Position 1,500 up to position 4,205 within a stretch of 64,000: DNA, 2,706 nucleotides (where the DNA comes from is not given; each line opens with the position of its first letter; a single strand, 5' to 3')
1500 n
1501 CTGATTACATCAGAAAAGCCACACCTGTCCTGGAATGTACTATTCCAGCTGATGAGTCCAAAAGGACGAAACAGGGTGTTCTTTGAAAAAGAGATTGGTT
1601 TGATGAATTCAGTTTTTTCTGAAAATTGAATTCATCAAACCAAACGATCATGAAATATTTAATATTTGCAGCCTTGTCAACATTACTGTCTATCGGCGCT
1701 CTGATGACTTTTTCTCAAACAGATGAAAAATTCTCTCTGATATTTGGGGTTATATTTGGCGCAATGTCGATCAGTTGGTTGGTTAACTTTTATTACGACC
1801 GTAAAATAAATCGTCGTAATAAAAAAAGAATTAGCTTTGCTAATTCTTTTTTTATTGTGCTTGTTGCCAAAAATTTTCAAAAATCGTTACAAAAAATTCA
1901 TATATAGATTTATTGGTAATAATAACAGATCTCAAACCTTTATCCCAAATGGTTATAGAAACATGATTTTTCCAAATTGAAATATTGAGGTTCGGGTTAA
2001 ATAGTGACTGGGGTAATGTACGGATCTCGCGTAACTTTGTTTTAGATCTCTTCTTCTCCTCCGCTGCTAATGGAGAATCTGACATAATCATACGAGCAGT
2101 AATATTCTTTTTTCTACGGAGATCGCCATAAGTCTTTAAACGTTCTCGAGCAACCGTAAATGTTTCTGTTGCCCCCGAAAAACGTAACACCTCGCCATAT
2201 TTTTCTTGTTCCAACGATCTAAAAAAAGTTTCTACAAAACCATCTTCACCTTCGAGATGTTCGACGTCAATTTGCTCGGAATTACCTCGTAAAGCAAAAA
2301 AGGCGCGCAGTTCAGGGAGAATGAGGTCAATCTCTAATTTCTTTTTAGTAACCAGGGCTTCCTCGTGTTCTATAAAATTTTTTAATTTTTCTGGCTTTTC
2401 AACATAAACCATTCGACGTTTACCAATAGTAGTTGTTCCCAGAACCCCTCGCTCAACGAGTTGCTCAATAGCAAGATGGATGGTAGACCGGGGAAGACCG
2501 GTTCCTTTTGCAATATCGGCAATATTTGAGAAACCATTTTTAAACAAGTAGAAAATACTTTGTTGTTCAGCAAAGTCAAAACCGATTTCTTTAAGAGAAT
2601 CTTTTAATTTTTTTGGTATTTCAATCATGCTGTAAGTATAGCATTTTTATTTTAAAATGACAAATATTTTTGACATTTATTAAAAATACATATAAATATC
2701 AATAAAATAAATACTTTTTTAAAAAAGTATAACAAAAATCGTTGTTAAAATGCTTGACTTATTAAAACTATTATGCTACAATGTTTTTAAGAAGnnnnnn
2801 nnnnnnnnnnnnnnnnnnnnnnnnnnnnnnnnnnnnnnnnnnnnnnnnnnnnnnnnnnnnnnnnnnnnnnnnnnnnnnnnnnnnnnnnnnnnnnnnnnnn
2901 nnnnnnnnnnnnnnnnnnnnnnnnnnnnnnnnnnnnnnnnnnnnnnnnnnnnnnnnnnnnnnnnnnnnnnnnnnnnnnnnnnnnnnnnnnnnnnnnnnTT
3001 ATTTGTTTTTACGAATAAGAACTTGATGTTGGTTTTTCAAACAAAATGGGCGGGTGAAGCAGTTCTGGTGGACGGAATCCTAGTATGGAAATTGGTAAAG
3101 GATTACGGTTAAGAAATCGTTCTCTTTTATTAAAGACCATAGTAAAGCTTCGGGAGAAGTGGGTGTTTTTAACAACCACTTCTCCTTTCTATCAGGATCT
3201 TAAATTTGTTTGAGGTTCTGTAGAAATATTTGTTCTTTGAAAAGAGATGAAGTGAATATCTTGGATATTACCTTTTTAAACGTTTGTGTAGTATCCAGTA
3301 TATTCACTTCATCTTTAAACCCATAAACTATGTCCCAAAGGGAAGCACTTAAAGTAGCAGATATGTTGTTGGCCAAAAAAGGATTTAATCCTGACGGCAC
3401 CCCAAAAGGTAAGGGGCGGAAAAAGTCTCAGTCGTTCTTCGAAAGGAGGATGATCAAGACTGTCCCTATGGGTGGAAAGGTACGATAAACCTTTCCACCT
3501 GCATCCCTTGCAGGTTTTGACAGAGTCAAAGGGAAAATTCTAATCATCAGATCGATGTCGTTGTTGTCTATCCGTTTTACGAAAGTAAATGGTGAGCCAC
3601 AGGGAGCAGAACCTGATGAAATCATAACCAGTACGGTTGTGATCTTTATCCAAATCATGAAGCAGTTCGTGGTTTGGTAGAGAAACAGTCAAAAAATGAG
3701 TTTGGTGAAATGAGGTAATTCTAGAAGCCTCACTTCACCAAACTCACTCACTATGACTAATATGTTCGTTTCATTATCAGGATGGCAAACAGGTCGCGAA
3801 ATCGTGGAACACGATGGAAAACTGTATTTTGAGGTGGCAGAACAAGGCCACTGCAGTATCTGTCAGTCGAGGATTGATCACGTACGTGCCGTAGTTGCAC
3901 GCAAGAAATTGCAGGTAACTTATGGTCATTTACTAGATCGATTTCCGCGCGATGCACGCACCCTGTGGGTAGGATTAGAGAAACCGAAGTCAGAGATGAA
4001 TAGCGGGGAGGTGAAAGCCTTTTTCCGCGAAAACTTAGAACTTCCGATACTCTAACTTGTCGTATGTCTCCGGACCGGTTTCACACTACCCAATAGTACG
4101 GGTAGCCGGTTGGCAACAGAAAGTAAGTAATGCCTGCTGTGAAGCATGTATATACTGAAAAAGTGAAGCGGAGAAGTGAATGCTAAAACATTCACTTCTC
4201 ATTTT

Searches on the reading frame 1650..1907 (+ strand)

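Call 56: search_protein_families(library=pfam, proteins=[window:1650-1907:+], max_evalue=0.1)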
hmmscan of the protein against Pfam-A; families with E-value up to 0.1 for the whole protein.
window:1650-1907:+ (85 aa): 5 families
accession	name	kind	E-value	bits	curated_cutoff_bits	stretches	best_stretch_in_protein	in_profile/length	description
PF03647.18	Tmemb_14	-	4.5e-06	27.7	24.8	1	7-72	3-64/92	Transmembrane proteins 14C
PF14143.11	YrhC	-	0.011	16.2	27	1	5-45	16-57/72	YrhC-like protein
PF18949.5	DUF5693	-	0.055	12.4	29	1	3-70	343-411/609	Family of unknown function (DUF5693)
PF09843.14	DUF2070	-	0.057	12.2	30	1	2-80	129-205/561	Predicted membrane protein (DUF2070)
PF20040.4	DUF6442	-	0.075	13.7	25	1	3-47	53-97/102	Family of unknown function (DUF6442)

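Call 82: search_protein_families(library=phrogs, proteins=[window:1650-1907:+], max_evalue=0.01)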
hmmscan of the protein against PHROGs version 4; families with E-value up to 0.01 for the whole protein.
window:1650-1907:+ (85 aa): 1 family
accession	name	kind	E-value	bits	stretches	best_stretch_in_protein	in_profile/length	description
phrog_4237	-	lysis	0.00088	20.1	1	9-60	20-69/93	holin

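Call 83: search_protein_families(library=padloc, proteins=[window:1650-1907:+], max_evalue=0.01)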
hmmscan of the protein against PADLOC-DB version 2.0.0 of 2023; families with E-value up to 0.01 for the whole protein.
window:1650-1907:+ (85 aa): 0 families

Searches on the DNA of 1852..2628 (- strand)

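Call 58: search_rna_families(sources=[L010, L011, L012], threshold=evalue, max_evalue=1, show_alignments=3)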
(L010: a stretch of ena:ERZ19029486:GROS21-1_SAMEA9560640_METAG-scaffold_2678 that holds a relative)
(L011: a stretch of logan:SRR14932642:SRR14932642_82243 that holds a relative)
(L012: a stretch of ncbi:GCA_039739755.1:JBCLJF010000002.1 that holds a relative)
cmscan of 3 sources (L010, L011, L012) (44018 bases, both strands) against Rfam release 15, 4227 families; matches with E-value up to 1: 14.
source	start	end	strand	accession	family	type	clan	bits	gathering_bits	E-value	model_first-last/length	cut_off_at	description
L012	4269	4339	+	RF00005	tRNA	Gene; tRNA;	CL00001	72.4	29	4.7e-14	1-71/71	no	tRNA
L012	9680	9750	+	RF00005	tRNA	Gene; tRNA;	CL00001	69.1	29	3.9e-13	1-71/71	no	tRNA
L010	11678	11748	+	RF00005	tRNA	Gene; tRNA;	CL00001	68.8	29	4.7e-13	1-71/71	no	tRNA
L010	15759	15831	-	RF00005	tRNA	Gene; tRNA;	CL00001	65.5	29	3.7e-12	1-71/71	no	tRNA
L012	9483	9554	-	RF00005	tRNA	Gene; tRNA;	CL00001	64.4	29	7.4e-12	1-71/71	no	tRNA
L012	3303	3373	+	RF00005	tRNA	Gene; tRNA;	CL00001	58.1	29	4e-10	1-71/71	no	tRNA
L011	6398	6452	-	RF00008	Hammerhead_3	Gene; ribozyme;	CL00010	40.2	48.5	2e-05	1-54/54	no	Hammerhead ribozyme (type III)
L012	7009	7063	-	RF00008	Hammerhead_3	Gene; ribozyme;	CL00010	37.6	48.5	0.00011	1-54/54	no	Hammerhead ribozyme (type III)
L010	15231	15298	-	RF02064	STnc370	Gene; sRNA;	-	37.3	54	0.11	1-71/71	no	Enterobacterial sRNA STnc370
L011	9232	9313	+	RF02075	STnc230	Gene; sRNA;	-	31.9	50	0.67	1-83/83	no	Enterobacterial sRNA STnc230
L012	3299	3421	+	RF02435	SpF41_sRNA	Gene; sRNA;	-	30.4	52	0.63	1-105/105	no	Streptococcus sRNA SpF41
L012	7337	7392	-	RF03315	mir-723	Gene; miRNA;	-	27.4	63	0.34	4-55/60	no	mir-723 microRNA precursor family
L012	2662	2781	-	RF00377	snoU6-53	Gene; snRNA; snoRNA; CD-box;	-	26.5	36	0.1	1-110/110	no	Small nucleolar RNA U6-53/MBII-28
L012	9482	9554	+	RF04354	Plastid-ycf2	Cis-reg;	-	24.2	65.7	0.96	1-75/75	no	Plastid-ycf2 5UTR RNA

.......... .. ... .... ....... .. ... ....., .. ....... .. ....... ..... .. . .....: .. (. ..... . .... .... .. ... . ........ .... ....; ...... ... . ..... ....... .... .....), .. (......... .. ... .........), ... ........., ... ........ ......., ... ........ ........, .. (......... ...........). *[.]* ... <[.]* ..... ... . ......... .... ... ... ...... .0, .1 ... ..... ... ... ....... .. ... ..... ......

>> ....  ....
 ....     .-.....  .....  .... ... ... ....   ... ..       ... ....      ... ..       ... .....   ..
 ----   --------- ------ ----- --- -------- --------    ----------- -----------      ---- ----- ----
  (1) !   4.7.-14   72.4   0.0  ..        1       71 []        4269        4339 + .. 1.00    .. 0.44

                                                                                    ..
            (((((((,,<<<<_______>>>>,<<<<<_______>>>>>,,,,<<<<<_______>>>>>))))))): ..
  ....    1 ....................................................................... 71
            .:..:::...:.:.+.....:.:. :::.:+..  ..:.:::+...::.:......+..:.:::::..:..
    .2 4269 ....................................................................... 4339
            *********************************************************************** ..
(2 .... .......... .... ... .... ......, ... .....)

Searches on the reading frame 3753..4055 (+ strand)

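Call 56: search_protein_families(library=pfam, proteins=[window:3753-4055:+], max_evalue=0.1)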
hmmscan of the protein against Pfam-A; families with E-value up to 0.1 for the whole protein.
window:3753-4055:+ (100 aa): 1 family
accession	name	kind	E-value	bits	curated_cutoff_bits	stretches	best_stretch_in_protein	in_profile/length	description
PF18531.7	Polo_box_2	-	0.0063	17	31.9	1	13-63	19-65/112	Polo box domain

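Call 82: search_protein_families(library=phrogs, proteins=[window:3753-4055:+], max_evalue=0.01)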
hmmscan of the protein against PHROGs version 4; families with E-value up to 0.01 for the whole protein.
window:3753-4055:+ (100 aa): 0 families

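Call 83: search_protein_families(library=padloc, proteins=[window:3753-4055:+], max_evalue=0.01)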
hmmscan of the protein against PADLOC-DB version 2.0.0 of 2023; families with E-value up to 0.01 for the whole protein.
window:3753-4055:+ (100 aa): 0 families
